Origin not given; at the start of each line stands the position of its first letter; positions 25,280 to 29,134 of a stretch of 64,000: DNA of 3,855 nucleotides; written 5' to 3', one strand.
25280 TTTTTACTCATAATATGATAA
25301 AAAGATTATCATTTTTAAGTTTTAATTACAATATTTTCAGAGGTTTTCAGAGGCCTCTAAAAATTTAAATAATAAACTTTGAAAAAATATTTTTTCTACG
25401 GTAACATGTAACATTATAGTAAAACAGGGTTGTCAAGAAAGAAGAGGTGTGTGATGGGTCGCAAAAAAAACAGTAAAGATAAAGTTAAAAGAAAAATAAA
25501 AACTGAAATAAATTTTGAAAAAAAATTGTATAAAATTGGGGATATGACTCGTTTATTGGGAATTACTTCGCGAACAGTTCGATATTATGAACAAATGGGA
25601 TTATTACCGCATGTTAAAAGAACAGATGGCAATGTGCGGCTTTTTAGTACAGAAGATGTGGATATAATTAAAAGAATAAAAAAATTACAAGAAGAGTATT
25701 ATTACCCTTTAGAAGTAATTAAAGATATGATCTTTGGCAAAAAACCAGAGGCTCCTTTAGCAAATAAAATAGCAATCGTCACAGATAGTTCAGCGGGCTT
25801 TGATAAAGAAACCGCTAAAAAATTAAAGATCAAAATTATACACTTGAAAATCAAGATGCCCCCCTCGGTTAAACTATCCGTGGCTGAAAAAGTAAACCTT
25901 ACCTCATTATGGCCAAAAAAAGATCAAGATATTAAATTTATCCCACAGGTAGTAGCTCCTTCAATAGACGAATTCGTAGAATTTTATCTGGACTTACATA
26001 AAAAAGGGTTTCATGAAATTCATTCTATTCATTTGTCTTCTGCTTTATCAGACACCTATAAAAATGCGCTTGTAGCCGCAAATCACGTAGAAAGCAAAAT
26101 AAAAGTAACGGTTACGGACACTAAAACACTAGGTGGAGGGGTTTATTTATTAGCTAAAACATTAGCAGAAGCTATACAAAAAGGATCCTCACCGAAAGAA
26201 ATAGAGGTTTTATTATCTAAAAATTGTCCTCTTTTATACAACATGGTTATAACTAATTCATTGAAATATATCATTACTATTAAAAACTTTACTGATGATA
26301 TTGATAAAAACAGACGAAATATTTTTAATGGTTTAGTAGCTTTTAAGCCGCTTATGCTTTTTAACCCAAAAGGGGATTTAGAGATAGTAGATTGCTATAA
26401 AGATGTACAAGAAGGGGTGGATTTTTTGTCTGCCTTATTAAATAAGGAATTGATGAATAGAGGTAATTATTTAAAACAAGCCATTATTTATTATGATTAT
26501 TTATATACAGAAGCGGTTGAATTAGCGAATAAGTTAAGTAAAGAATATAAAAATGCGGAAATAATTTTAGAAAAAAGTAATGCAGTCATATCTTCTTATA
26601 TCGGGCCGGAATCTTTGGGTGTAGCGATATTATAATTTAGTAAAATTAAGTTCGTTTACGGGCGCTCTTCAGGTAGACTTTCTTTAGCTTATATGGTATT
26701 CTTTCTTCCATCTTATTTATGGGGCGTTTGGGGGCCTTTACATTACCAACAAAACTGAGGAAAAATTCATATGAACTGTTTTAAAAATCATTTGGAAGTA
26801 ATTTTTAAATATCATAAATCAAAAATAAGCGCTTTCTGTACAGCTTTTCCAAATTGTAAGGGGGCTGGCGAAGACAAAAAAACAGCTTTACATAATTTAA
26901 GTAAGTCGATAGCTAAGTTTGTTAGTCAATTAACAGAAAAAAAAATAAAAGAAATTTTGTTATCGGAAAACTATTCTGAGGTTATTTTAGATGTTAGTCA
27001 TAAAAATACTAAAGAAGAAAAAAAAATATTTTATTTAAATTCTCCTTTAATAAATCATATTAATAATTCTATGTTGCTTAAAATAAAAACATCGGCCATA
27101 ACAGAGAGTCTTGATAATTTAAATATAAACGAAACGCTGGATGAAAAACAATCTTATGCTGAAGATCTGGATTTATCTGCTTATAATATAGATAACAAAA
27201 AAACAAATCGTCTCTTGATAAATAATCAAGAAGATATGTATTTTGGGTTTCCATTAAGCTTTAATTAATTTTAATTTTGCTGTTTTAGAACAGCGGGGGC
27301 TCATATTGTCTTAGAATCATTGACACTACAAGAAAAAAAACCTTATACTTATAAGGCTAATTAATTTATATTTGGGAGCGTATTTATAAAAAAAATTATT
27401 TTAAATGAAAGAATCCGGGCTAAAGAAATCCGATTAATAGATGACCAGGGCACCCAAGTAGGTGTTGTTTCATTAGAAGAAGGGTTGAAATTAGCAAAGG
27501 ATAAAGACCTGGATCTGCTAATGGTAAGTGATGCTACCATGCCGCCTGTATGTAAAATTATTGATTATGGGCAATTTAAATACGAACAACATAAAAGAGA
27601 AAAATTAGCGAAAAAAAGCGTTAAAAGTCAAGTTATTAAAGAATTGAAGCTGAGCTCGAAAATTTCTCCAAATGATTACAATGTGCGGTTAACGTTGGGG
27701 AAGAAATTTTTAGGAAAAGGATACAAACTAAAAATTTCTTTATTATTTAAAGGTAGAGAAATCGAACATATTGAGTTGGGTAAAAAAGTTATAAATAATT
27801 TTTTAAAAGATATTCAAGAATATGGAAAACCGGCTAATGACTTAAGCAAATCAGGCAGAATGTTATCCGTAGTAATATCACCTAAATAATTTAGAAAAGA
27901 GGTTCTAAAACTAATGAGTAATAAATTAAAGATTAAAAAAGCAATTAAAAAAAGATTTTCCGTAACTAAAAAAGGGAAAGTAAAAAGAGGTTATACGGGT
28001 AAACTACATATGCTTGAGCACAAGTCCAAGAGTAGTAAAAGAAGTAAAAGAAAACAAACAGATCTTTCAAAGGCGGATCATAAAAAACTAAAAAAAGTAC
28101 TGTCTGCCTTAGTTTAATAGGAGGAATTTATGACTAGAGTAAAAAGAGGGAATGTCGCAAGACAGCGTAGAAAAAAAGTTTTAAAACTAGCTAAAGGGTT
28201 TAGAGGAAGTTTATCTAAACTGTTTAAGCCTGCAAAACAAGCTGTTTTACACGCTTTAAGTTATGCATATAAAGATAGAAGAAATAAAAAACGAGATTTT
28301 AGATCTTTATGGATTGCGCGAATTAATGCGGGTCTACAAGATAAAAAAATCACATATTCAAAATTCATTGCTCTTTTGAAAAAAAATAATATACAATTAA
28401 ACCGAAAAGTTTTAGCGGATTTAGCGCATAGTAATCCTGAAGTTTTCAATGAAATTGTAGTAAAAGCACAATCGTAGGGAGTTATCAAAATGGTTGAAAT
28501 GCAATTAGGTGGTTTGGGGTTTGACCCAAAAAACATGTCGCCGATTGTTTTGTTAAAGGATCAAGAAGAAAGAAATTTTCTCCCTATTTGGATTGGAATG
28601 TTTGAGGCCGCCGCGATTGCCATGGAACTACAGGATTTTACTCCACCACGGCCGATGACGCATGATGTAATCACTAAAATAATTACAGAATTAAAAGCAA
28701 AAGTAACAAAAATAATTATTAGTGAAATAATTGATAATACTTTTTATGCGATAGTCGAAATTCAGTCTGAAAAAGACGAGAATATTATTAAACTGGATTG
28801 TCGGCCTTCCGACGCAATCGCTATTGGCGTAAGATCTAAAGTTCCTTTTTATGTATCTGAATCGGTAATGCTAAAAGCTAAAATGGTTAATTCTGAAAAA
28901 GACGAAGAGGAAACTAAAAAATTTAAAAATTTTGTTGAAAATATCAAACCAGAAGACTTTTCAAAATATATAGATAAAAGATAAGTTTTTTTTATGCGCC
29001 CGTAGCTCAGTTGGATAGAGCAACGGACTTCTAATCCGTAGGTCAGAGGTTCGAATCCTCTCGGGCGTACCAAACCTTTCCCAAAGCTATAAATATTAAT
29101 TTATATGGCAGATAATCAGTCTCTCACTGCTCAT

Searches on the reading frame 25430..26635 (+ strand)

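Call 50: search_protein_families(library=pfam, proteins=[window:25430-26635:+], max_evalue=0.00001)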
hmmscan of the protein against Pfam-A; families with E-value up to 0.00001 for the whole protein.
window:25430-26635:+ (401 aa): 3 families
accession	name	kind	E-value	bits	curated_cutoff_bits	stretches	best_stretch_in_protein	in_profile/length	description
PF02645.21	DegV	-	2.8e-31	109.3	27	1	113-400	1-277/280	Uncharacterised protein, DegV family COG1307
PF13411.12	MerR_1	-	1.8e-15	57.3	21.6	1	34-101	1-66/69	MerR HTH family regulatory protein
PF00376.29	MerR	-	1e-12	48.1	28.2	1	35-72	1-38/38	MerR family regulatory protein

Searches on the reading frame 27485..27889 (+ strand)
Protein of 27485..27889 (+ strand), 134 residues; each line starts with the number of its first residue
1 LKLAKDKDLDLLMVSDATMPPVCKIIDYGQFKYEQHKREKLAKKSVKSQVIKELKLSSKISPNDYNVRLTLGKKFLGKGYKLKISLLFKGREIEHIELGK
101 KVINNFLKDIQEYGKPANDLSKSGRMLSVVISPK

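Call 50: search_protein_families(library=pfam, proteins=[window:27485-27889:+], max_evalue=0.00001)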
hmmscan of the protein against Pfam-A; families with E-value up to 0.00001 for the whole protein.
window:27485-27889:+ (134 aa): 2 families
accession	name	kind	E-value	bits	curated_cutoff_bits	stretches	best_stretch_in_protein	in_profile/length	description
PF00707.27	IF3_C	-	6.7e-23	80.9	34.8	1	50-134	2-86/86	Translation initiation factor IF-3, C-terminal domain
PF05198.21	IF3_N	-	5.4e-14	52.6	26.9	1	1-40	29-68/70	Translation initiation factor IF-3, N-terminal domain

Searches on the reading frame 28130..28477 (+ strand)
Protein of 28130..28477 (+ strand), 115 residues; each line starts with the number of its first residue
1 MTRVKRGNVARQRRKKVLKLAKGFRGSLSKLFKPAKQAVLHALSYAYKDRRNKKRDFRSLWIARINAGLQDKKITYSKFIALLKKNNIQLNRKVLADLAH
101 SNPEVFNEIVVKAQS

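Call 50: search_protein_families(library=pfam, proteins=[window:28130-28477:+], max_evalue=0.00001)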
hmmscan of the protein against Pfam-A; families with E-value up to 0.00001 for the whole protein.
window:28130-28477:+ (115 aa): 1 family
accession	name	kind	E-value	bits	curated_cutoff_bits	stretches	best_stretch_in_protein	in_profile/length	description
PF00453.23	Ribosomal_L20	-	9.5e-44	148.4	30.8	1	3-109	1-107/107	Ribosomal protein L20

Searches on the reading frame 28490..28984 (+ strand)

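Call 50: search_protein_families(library=pfam, proteins=[window:28490-28984:+], max_evalue=0.00001)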
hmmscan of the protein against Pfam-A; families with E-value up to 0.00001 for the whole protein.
window:28490-28984:+ (164 aa): 1 family
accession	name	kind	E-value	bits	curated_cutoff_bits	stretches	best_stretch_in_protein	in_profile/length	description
PF02577.19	BFN_dom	-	2.3e-38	130.9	27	1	20-133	1-110/112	Bifunctional nuclease domain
